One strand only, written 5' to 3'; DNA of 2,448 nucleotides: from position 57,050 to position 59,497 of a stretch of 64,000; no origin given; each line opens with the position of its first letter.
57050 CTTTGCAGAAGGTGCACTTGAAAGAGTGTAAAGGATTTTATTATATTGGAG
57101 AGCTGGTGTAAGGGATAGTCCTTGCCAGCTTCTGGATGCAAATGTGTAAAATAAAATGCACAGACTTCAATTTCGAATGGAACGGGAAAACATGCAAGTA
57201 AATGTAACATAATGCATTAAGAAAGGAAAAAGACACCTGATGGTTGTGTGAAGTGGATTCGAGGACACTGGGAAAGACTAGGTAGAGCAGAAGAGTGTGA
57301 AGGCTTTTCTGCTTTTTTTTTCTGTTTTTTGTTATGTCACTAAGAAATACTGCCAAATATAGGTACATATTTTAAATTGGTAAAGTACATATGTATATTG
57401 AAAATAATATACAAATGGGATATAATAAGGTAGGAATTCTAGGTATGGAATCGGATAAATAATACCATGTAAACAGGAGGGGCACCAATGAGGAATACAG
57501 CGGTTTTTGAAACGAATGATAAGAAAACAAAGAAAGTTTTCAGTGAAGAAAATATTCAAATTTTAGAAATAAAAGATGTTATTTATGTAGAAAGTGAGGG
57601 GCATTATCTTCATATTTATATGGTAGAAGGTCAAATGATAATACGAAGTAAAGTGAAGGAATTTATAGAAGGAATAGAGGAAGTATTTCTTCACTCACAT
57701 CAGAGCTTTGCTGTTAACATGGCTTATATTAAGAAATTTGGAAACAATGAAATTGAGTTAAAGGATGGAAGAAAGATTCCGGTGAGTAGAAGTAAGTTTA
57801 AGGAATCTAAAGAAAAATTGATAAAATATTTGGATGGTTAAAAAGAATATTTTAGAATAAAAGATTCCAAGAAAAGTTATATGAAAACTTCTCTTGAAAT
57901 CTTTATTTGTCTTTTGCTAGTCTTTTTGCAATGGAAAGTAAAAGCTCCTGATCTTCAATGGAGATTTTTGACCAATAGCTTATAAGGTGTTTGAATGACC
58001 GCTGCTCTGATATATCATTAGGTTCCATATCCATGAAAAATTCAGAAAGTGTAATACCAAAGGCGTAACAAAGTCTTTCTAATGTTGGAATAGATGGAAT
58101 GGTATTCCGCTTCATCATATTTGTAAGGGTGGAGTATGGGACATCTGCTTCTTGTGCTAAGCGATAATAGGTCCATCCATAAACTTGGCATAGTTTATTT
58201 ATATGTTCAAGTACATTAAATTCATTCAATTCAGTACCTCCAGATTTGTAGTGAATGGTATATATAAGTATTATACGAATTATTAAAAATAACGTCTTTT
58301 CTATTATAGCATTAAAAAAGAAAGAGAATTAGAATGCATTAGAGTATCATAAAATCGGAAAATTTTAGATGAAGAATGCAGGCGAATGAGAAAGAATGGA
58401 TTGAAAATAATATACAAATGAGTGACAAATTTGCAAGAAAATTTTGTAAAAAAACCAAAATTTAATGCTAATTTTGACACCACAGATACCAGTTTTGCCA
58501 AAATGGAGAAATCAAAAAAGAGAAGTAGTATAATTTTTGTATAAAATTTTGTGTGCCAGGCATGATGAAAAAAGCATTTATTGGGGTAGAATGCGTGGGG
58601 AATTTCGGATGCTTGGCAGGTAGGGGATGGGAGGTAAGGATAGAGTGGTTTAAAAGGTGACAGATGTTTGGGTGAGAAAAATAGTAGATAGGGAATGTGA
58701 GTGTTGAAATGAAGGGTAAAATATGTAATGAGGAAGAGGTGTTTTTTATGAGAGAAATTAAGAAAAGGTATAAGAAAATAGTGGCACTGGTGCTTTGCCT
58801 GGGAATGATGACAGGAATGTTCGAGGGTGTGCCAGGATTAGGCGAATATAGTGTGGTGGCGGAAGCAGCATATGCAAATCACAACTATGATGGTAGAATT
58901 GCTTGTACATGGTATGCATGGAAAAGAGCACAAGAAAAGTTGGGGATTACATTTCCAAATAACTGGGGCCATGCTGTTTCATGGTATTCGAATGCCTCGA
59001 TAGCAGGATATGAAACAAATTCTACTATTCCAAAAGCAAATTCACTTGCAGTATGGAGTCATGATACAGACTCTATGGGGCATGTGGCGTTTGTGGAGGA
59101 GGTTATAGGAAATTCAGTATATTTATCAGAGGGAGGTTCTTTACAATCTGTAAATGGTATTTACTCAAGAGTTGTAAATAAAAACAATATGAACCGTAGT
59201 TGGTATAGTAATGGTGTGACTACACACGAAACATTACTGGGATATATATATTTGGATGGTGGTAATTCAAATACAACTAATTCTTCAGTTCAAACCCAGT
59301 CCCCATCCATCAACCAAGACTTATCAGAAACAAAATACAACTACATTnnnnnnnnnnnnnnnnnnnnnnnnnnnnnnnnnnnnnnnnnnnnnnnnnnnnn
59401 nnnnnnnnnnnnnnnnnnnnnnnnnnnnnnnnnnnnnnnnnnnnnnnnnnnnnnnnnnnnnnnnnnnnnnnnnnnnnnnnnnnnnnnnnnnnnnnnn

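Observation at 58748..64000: Unlisted >=1751-codon gene: secreted CHAP hydrolase fused to a long adhesin-like domain train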

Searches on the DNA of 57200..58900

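Call 69: search_rna_families(source=window, start=57200, end=58900, threshold=evalue, max_evalue=1)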
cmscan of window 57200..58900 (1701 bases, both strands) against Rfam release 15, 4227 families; matches with E-value up to 1: 2.
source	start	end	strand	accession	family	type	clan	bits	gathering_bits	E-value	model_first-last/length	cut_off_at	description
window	58445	58526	-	RF00110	RybB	Gene; sRNA;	-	23.9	40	0.044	1-79/79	no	RybB RNA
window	57860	57904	-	RF04197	mir-9457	Gene; miRNA;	-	23.9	90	0.083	11-59/68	no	mir-9457 microRNA precursor family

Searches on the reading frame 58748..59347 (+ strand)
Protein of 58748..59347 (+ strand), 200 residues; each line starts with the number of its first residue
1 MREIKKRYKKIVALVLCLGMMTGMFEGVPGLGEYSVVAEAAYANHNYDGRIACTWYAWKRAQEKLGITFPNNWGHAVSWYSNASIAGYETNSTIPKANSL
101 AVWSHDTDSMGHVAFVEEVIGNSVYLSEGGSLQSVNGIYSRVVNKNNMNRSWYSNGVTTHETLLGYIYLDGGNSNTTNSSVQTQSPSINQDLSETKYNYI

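Call 11: search_protein_families(library=pfam, proteins=[window:58748-59347:+], max_evalue=1)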
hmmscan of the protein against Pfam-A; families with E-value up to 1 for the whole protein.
window:58748-59347:+ (200 aa): 1 family
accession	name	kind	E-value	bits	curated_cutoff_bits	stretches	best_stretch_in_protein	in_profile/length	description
PF05257.22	CHAP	-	4.3e-16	59.6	26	1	47-129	6-80/81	CHAP domain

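Call 34: search_solved_structures(query=window:58748-59347:+, max_evalue=0.01, show_alignments=2)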
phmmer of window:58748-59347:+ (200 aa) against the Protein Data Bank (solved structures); distinct sequences matched with E-value up to 0.01: 9.
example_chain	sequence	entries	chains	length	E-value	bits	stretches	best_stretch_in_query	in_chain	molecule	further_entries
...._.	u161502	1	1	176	4.4e-11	45.9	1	49-145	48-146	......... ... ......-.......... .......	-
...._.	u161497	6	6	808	5.9e-10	42.2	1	50-145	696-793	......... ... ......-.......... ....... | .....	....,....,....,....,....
2k3a_A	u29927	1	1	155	8.1e-06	28.7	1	51-128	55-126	CHAP domain protein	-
8pjs_A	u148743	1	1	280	1.1e-05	28.2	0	163-190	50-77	SAKeCEref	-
2lrj_A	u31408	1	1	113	1.4e-05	27.9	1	52-144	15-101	Staphyloxanthin biosynthesis protein, putative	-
5t1q_A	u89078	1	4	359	2.5e-05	27.1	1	52-144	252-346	N-acetylmuramoyl-L-alanine amidase domain-containing protein SAOUHSC_02979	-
9r6w_AAA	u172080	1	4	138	0.0001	25.1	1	70-170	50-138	Peptidoglycan hydrolase PcsB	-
9r7g_A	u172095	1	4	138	0.00015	24.6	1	71-170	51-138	Peptidoglycan hydrolase PcsB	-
4cgk_A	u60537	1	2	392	0.00077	22.2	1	70-170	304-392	SECRETED 45 KDA PROTEIN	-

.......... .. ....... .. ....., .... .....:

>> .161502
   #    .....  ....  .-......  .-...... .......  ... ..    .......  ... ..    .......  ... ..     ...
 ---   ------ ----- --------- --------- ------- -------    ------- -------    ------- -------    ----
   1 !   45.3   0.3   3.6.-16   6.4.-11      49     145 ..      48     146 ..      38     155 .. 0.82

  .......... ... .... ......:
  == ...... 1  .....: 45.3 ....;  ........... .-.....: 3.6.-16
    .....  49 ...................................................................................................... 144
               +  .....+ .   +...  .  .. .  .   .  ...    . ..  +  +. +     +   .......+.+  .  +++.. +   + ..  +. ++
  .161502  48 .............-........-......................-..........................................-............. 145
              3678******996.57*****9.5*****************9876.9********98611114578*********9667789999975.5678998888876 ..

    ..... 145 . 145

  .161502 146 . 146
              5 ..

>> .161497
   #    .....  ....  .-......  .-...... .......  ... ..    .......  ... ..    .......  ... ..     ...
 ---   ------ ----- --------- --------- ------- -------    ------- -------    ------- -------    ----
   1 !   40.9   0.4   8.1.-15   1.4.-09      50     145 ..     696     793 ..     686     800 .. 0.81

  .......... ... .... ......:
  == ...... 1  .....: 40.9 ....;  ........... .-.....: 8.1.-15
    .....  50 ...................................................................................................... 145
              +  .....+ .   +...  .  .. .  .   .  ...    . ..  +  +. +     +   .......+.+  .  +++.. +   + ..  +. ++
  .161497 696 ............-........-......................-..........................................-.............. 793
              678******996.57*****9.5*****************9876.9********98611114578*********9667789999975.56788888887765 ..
